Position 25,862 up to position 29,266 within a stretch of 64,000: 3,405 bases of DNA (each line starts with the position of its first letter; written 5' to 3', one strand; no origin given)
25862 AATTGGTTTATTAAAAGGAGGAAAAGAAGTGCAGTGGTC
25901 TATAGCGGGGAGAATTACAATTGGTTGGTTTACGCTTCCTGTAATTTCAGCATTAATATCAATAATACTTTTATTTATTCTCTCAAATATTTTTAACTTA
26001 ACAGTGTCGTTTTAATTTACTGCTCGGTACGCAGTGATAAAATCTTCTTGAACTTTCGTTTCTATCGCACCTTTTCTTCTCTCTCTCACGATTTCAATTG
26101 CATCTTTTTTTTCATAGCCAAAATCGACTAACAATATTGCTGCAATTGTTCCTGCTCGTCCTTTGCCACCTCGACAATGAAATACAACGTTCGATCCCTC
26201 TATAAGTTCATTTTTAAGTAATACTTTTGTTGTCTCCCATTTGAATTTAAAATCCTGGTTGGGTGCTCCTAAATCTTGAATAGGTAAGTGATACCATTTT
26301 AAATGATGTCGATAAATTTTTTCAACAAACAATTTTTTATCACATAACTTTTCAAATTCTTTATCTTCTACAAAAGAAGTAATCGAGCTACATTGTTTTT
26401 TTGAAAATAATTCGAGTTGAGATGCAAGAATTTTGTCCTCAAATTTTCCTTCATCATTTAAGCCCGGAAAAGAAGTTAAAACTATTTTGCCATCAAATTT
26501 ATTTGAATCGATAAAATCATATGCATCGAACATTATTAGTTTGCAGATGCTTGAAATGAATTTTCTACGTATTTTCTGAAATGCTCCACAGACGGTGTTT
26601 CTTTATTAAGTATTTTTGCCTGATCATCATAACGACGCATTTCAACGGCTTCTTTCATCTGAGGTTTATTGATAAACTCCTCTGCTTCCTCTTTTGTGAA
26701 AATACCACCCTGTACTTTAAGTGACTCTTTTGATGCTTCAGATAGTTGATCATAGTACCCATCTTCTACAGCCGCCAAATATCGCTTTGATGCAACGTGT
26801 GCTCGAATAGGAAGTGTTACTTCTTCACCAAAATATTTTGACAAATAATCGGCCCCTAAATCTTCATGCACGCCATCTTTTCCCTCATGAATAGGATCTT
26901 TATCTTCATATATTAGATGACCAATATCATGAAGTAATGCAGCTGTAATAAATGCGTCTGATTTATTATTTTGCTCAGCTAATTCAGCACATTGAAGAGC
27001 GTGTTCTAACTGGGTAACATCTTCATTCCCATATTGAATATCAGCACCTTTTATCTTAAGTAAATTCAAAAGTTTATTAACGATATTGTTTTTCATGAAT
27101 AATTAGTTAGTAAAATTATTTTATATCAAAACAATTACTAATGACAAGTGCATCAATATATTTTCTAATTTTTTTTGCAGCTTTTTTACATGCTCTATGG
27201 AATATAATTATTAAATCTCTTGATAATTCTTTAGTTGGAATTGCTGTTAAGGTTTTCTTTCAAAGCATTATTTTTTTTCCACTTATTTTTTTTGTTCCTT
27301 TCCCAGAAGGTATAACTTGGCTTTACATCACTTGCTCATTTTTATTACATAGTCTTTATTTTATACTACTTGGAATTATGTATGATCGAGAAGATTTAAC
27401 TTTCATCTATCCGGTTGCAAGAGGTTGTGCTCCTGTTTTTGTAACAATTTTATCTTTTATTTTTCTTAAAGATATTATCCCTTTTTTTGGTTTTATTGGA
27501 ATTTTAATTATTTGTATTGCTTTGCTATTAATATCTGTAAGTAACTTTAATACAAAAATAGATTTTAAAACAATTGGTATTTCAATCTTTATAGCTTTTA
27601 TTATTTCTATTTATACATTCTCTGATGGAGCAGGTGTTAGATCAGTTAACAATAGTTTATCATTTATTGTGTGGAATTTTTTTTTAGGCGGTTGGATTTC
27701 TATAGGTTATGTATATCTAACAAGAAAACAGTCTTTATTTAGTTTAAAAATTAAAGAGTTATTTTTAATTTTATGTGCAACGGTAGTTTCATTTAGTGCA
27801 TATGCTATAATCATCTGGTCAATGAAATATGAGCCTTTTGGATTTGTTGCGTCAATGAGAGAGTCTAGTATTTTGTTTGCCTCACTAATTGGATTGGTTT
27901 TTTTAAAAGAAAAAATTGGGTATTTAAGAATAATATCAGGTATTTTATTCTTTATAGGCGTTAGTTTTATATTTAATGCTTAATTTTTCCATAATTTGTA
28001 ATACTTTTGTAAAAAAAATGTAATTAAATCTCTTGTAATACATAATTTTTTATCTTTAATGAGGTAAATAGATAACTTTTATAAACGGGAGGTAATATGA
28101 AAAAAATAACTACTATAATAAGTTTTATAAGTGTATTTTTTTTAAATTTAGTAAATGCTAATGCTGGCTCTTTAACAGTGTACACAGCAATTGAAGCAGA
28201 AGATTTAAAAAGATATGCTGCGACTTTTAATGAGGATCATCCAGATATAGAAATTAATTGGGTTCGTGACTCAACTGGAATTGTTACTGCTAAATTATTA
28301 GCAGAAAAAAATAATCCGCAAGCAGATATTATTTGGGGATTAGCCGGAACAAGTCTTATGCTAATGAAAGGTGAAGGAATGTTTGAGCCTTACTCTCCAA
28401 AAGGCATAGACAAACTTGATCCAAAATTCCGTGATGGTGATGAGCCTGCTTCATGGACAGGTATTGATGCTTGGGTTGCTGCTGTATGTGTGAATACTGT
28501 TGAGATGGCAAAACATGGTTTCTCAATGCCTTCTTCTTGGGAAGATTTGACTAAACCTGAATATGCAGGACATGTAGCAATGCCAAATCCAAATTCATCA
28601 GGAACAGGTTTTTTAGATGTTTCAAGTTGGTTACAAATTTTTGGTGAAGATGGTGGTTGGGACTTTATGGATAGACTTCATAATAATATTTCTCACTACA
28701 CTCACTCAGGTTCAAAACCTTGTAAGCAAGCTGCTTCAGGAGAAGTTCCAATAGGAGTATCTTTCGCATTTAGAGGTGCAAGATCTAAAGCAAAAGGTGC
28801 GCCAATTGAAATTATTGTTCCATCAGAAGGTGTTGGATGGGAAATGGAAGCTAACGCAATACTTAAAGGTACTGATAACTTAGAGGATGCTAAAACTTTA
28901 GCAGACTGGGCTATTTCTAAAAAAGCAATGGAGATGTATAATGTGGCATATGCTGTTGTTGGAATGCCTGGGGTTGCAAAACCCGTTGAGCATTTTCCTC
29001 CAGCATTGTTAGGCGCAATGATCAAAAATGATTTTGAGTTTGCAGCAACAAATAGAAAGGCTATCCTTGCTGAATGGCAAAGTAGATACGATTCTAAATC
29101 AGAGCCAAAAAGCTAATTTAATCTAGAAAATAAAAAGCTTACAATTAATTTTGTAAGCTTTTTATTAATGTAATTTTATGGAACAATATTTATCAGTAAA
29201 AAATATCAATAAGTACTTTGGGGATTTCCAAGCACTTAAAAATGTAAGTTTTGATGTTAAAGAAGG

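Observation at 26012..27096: Orphan PhnZ/TmpB-like HD-domain oxygenase co-operonic with a Cys-based phosphatase, with no partner hydroxylase in sight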

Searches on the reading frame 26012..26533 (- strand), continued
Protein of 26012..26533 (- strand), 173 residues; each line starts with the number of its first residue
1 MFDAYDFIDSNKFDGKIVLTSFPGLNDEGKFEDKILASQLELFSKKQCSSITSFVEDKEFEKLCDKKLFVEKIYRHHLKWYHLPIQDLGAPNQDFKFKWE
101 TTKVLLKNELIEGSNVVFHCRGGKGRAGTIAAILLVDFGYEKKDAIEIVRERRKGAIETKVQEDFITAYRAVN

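Call 78: find_encoding_contigs(protein=P0254, flank=10000, max_places=3)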
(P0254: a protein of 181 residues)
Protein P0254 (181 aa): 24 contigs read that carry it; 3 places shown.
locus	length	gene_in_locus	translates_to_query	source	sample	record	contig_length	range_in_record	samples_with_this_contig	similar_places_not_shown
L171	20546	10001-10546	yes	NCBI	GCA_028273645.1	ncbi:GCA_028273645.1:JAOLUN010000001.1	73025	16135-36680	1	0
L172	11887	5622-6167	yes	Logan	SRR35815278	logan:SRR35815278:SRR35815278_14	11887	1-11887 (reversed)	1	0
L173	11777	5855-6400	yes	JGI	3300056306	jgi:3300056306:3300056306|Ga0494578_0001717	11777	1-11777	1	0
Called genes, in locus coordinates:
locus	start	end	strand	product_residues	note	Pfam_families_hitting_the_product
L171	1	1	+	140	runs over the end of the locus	PF01042:Ribonuc_L-PSP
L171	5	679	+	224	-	PF06267:DUF1028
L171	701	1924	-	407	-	PF01266:DAO (faint), PF01494:FAD_binding_3 (weak), PF03486:HI0933_like (faint), PF07992:Pyr_redox_2, PF13450:NAD_binding_8 (faint), PF13738:Pyr_redox_3, PF00743:FMO-like (weak), PF13434:Lys_Orn_oxgnase, +1 more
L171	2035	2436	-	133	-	-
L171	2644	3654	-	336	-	PF00491:Arginase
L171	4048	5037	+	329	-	PF00491:Arginase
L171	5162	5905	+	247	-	PF00892:EamA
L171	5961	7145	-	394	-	PF01547:SBP_bac_1, PF13531:SBP_bac_11 (weak), PF13416:SBP_bac_8, PF13343:SBP_bac_6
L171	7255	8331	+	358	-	PF00005:ABC_tran, PF13304:AAA_21 (faint), PF08402:TOBE_2 (weak)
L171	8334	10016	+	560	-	PF00528:BPD_transp_1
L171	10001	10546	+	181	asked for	PF05706:CDKN3 (weak), PF22785:Tc-R-P, PF00102:Y_phosphatase (weak), PF00782:DSPc (weak), PF22784:PTP-SAK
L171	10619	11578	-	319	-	PF00702:Hydrolase, PF12710:HAD, PF08282:Hydrolase_3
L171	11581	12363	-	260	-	PF00378:ECH_1, PF16113:ECH_2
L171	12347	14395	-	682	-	PF02629:CoA_binding (faint), PF13380:CoA_binding_2, PF13607:Succ_CoA_lig, PF13549:ATP-grasp_5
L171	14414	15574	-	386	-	PF02771:Acyl-CoA_dh_N, PF02770:Acyl-CoA_dh_M, PF00441:Acyl-CoA_dh_1, PF08028:Acyl-CoA_dh_2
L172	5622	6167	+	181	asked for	PF05706:CDKN3 (weak), PF22785:Tc-R-P, PF00102:Y_phosphatase (weak), PF00782:DSPc (weak), PF22784:PTP-SAK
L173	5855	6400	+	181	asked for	PF05706:CDKN3 (weak), PF22785:Tc-R-P, PF00102:Y_phosphatase (weak), PF00782:DSPc (weak), PF22784:PTP-SAK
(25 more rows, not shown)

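Call 79: find_encoding_contigs(protein=P0404, flank=10000, max_places=2)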
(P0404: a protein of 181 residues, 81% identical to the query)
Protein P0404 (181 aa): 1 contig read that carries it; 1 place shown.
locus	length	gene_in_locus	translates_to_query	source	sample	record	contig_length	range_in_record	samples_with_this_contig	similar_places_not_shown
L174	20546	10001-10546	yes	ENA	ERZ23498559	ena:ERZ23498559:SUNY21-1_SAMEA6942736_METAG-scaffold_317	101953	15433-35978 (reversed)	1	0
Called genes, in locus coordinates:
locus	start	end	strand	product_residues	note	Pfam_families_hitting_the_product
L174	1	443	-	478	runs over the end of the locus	PF00171:Aldedh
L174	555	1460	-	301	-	PF00126:HTH_1, PF03466:LysR_substrate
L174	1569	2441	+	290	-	PF02668:TauD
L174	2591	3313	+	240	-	PF01925:TauE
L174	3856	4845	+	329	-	PF00491:Arginase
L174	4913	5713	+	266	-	PF00892:EamA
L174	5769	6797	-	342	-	PF01547:SBP_bac_1, PF13531:SBP_bac_11 (weak), PF13416:SBP_bac_8, PF13343:SBP_bac_6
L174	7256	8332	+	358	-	PF00005:ABC_tran, PF13304:AAA_21 (faint), PF08402:TOBE_2 (weak)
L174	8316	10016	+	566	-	PF00528:BPD_transp_1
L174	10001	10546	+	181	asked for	PF05706:CDKN3, PF22784:PTP-SAK, PF22785:Tc-R-P, PF00782:DSPc, PF00102:Y_phosphatase (weak)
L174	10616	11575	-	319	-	PF00702:Hydrolase, PF12710:HAD, PF08282:Hydrolase_3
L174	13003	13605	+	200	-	-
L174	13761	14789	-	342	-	PF00491:Arginase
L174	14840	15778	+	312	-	PF00126:HTH_1, PF03466:LysR_substrate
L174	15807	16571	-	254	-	PF03883:H2O2_YaaD, PF21818:DUF6884 (faint)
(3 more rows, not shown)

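Call 80: find_encoding_contigs(protein=P0429, flank=10000, max_places=2)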
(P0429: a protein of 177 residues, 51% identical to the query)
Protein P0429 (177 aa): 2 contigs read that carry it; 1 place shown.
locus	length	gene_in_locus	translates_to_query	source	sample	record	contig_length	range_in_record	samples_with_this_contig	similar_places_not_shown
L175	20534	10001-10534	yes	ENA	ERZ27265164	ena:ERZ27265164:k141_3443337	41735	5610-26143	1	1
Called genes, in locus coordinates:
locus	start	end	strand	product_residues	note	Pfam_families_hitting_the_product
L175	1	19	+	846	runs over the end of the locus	PF00270:DEAD, PF04851:ResIII, PF00271:Helicase_C, PF16124:RecQ_Zn_bind, PF09382:RQC, PF00570:HRDC, PF01258:zf-dskA_traR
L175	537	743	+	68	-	-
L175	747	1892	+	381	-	PF03480:DctP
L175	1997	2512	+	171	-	PF04290:DctQ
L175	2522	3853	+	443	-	PF06808:DctM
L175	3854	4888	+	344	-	PF08240:ADH_N, PF00107:ADH_zinc_N, PF13602:ADH_zinc_N_2 (weak)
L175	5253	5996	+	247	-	PF00892:EamA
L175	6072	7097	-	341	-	PF01547:SBP_bac_1, PF13531:SBP_bac_11 (weak), PF13416:SBP_bac_8, PF13343:SBP_bac_6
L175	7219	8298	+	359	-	PF02463:SMC_N (weak), PF00005:ABC_tran, PF13304:AAA_21 (faint), PF08402:TOBE_2 (weak)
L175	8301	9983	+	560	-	PF00528:BPD_transp_1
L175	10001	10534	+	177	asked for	PF22785:Tc-R-P, PF00782:DSPc (weak), PF22784:PTP-SAK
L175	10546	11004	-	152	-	PF00294:PfkB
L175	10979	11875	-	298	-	PF01261:AP_endonuc_2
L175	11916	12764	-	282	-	PF05721:PhyH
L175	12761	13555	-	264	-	PF04962:KduI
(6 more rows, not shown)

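Call 81: find_encoding_contigs(protein=P0427, flank=10000, max_places=2)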
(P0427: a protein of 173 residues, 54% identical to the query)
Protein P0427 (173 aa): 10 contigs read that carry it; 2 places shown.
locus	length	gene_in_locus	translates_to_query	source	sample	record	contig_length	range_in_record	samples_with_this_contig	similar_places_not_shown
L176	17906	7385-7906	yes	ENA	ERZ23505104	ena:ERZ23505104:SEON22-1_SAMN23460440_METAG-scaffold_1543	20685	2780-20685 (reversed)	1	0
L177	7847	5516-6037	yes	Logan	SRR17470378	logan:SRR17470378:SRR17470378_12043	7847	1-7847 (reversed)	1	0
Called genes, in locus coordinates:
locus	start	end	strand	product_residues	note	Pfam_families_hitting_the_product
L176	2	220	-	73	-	?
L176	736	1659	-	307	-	PF00892:EamA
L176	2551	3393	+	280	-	PF00892:EamA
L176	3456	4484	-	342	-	PF01547:SBP_bac_1, PF13531:SBP_bac_11 (weak), PF13416:SBP_bac_8, PF13343:SBP_bac_6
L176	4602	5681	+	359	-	PF02463:SMC_N (weak), PF00005:ABC_tran, PF13304:AAA_21 (faint), PF08402:TOBE_2 (weak)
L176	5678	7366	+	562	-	PF00528:BPD_transp_1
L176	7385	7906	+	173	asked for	PF22784:PTP-SAK, PF22785:Tc-R-P, PF00782:DSPc, PF00102:Y_phosphatase (faint)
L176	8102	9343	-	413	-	PF01266:DAO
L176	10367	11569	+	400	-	PF01321:Creatinase_N, PF00557:Peptidase_M24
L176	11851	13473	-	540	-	PF02776:TPP_enzyme_N, PF00205:TPP_enzyme_M, PF02775:TPP_enzyme_C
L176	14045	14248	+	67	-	-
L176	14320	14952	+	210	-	PF02798:GST_N, PF13417:GST_N_3, PF13409:GST_N_2, PF00043:GST_C (weak), PF14497:GST_C_3, PF13410:GST_C_2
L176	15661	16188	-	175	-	PF00300:His_Phos_1 (weak)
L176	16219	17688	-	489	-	PF05426:Alginate_lyase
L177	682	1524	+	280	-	PF00892:EamA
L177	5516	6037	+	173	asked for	PF22784:PTP-SAK, PF22785:Tc-R-P, PF00782:DSPc, PF00102:Y_phosphatase (faint)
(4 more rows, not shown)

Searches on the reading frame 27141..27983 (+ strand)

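Call 3: search_protein_families(library=pfam, proteins=[window:27141-27983:+], max_evalue=0.01)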
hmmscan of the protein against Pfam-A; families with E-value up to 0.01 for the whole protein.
window:27141-27983:+ (280 aa): 1 family
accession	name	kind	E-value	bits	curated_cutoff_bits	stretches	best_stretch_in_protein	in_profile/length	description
PF00892.27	EamA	-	2e-14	54.5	28.2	2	149-278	8-134/135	EamA-like transporter family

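Call 4: search_protein_families(library=ncbifam, proteins=[window:27141-27983:+], max_evalue=0.01)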
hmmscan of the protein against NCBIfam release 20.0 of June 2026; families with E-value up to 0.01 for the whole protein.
window:27141-27983:+ (280 aa): 1 family
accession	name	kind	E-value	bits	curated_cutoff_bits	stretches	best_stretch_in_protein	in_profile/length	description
TIGR03340.1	phn_DUF6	hypoth_equivalog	1.8e-42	146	288.15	1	8-275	4-279/281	phosphonate utilization associated putative membrane protein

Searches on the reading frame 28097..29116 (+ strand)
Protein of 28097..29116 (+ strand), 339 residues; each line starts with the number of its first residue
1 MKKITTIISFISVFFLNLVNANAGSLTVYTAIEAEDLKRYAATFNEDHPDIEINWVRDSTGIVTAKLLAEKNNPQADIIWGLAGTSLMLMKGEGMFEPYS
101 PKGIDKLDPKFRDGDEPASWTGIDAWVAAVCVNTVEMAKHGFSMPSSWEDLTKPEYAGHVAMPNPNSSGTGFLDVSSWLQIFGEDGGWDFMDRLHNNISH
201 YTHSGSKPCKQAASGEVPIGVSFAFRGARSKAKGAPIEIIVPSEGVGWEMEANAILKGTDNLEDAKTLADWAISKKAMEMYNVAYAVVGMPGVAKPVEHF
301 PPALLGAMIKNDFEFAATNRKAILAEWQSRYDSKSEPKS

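Call 3: search_protein_families(library=pfam, proteins=[window:28097-29116:+], max_evalue=0.01)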
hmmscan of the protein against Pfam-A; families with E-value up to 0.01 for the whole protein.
window:28097-29116:+ (339 aa): 4 families
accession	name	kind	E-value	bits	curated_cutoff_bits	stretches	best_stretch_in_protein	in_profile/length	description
PF13343.11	SBP_bac_6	-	6.7e-27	95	24.6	1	74-296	2-227/245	Bacterial extracellular solute-binding protein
PF13416.11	SBP_bac_8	-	8.2e-19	68.9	27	1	40-281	2-252/279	Bacterial extracellular solute-binding protein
PF01547.30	SBP_bac_1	-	9.4e-18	65.7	26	1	35-278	6-306/307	Bacterial extracellular solute-binding protein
PF13531.11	SBP_bac_11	-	2.1e-11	44.5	25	1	26-279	1-219/227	Bacterial extracellular solute-binding protein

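Call 4: search_protein_families(library=ncbifam, proteins=[window:28097-29116:+], max_evalue=0.01)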
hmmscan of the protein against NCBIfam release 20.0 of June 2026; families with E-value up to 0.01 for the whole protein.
window:28097-29116:+ (339 aa): 5 families
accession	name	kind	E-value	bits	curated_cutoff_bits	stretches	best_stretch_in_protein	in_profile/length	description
TIGR03261.1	phnS2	equivalog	1.5e-150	500.9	392.75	1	13-336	11-334/334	putative 2-aminoethylphosphonate ABC transporter substrate-binding protein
NF011620.1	PRK15046.1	equivalog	5.6e-20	71.4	310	1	7-292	8-290/334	2-aminoethylphosphonate ABC transporter substrate-binding protein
TIGR03227.1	PhnS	equivalog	6.5e-13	48.3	395.3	1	20-278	31-289/360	2-aminoethylphosphonate ABC transporter substrate-binding protein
TIGR01254.1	sfuA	subfamily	4.4e-12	45.9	93.4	1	44-279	23-257/306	thiamine ABC transporter substrate-binding protein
NF007048.0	PRK09501.1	equivalog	0.00012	21.1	582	1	193-277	201-283/348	spermidine/putrescine ABC transporter substrate-binding protein PotD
